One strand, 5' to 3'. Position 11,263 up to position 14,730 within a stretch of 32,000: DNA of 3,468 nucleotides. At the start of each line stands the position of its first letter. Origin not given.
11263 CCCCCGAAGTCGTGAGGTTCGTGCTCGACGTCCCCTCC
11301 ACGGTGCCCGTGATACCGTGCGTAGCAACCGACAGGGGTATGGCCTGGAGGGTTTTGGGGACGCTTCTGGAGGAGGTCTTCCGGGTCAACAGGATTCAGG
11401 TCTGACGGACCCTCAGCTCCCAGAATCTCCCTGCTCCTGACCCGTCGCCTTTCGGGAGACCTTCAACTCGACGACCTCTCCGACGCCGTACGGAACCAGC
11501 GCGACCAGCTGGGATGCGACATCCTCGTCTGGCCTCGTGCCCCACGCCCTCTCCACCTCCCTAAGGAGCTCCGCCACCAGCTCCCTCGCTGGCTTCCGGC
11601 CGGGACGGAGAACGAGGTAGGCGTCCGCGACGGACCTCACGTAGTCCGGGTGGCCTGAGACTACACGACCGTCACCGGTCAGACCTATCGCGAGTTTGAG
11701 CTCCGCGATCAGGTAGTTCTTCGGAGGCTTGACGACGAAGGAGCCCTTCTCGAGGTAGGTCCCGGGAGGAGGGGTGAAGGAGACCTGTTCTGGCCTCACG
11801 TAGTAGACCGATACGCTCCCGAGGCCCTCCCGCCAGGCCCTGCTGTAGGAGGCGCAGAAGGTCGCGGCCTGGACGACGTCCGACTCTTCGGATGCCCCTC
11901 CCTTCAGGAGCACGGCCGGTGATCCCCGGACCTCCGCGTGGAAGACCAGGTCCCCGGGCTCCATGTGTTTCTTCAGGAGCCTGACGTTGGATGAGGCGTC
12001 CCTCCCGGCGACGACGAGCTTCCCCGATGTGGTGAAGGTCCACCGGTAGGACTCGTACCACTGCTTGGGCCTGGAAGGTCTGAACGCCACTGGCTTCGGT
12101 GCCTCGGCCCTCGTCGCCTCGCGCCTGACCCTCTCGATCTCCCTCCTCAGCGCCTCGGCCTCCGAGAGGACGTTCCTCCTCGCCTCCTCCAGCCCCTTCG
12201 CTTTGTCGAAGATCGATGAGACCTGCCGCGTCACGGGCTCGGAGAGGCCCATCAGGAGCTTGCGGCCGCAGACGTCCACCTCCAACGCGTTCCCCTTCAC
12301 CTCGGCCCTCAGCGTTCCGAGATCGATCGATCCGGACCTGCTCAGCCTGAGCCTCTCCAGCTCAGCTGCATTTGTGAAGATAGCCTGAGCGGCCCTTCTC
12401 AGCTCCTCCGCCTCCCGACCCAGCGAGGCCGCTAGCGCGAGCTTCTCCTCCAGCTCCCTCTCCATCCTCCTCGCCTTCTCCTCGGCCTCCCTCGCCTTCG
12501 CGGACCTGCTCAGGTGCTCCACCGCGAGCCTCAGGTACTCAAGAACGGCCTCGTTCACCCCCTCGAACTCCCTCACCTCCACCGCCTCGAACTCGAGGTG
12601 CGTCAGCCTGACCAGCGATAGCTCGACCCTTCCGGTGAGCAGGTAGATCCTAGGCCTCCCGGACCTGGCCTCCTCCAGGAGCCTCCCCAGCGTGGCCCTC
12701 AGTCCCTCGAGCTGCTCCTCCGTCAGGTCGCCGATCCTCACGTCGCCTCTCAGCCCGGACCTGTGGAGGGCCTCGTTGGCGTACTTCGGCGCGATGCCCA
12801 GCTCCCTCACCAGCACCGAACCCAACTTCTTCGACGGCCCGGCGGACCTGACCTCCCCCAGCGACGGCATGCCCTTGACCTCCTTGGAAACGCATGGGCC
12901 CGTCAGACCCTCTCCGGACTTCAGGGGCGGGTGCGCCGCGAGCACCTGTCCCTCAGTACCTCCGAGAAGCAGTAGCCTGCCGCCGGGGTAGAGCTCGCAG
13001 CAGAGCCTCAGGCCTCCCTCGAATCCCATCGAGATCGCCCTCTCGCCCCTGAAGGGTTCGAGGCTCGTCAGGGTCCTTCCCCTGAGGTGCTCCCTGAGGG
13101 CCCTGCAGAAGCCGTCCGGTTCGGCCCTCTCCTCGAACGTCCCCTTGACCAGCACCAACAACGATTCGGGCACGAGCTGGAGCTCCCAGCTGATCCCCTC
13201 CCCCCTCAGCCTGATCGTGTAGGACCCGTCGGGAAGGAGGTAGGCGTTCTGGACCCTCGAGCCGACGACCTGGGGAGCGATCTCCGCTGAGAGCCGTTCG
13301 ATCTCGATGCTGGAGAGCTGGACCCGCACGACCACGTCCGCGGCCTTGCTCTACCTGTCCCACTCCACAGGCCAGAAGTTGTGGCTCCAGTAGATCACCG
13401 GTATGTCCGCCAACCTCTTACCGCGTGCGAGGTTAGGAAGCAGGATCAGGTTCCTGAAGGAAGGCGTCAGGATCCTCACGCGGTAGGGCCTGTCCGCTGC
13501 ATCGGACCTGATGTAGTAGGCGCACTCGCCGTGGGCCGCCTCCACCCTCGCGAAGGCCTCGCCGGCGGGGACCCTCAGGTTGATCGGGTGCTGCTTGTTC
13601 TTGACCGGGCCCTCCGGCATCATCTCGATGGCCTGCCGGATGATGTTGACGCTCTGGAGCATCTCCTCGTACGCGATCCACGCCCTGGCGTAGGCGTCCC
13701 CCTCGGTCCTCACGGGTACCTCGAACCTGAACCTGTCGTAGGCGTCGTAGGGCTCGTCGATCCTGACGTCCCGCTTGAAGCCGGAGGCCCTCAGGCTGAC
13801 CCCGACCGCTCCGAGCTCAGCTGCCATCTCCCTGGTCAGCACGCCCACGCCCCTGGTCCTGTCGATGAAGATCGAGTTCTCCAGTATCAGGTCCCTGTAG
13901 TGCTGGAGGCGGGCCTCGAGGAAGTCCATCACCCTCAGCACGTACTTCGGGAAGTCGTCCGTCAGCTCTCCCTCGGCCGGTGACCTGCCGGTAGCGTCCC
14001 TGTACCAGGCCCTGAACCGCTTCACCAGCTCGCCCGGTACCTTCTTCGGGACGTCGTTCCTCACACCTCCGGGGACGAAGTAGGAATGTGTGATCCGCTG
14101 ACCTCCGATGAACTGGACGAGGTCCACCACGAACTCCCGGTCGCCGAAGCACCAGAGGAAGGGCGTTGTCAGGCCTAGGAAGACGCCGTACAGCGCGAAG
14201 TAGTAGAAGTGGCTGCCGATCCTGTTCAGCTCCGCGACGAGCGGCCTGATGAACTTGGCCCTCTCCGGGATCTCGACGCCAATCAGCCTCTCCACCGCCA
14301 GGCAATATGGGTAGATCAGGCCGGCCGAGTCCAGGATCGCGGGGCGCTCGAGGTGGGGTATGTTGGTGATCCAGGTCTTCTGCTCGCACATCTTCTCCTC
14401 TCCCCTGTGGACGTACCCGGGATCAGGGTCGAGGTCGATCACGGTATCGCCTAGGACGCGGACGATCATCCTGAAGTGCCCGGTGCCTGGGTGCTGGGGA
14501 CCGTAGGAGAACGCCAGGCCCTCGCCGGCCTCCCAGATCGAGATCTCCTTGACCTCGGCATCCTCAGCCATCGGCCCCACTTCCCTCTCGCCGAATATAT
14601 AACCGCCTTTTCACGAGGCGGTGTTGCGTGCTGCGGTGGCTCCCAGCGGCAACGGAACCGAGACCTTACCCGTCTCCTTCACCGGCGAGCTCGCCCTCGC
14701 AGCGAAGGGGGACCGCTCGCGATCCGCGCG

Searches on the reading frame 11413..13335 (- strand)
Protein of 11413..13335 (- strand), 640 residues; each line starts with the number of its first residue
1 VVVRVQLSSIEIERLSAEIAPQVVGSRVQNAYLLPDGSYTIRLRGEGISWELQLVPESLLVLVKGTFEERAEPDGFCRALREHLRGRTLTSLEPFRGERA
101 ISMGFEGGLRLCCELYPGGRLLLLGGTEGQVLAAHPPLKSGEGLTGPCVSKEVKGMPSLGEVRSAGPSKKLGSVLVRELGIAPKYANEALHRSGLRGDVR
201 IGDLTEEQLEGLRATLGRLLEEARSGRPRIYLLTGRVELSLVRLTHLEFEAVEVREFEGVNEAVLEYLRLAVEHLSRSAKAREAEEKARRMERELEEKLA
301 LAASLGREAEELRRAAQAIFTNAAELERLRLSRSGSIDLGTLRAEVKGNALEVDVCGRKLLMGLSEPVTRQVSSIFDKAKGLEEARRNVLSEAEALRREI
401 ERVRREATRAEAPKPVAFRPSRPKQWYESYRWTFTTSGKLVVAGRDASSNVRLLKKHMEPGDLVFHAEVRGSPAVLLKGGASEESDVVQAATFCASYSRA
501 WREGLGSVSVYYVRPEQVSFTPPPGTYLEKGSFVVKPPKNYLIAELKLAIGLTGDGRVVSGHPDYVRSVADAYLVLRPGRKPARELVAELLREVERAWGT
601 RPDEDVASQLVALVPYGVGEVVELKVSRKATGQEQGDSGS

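Call 74: search_protein_families(library=pfam, proteins=[window:11413-13335:-], max_evalue=0.001)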
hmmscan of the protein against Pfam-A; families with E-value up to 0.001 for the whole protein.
window:11413-13335:- (640 aa): 3 families
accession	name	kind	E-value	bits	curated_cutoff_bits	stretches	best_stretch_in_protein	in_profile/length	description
PF05670.18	NFACT-R_1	-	7.9e-25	88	29.8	1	430-536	2-111/112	NFACT protein RNA binding domain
PF05833.16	NFACT_N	-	1.9e-19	70.2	31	2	165-321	185-345/456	NFACT N-terminal and middle domains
PF18297.6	NFACT-R_2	-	0.00017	22.1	26.9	1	441-513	12-80/104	NFACT protein RNA binding domain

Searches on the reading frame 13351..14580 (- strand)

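Call 74: search_protein_families(library=pfam, proteins=[window:13351-14580:-], max_evalue=0.001)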
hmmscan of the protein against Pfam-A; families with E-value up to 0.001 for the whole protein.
window:13351-14580:- (409 aa): 1 family
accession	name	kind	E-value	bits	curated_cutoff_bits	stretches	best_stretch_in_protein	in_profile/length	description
PF00346.24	Complex1_49kDa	-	8.8e-78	261.5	24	3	205-333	43-171/271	Respiratory-chain NADH dehydrogenase, 49 Kd subunit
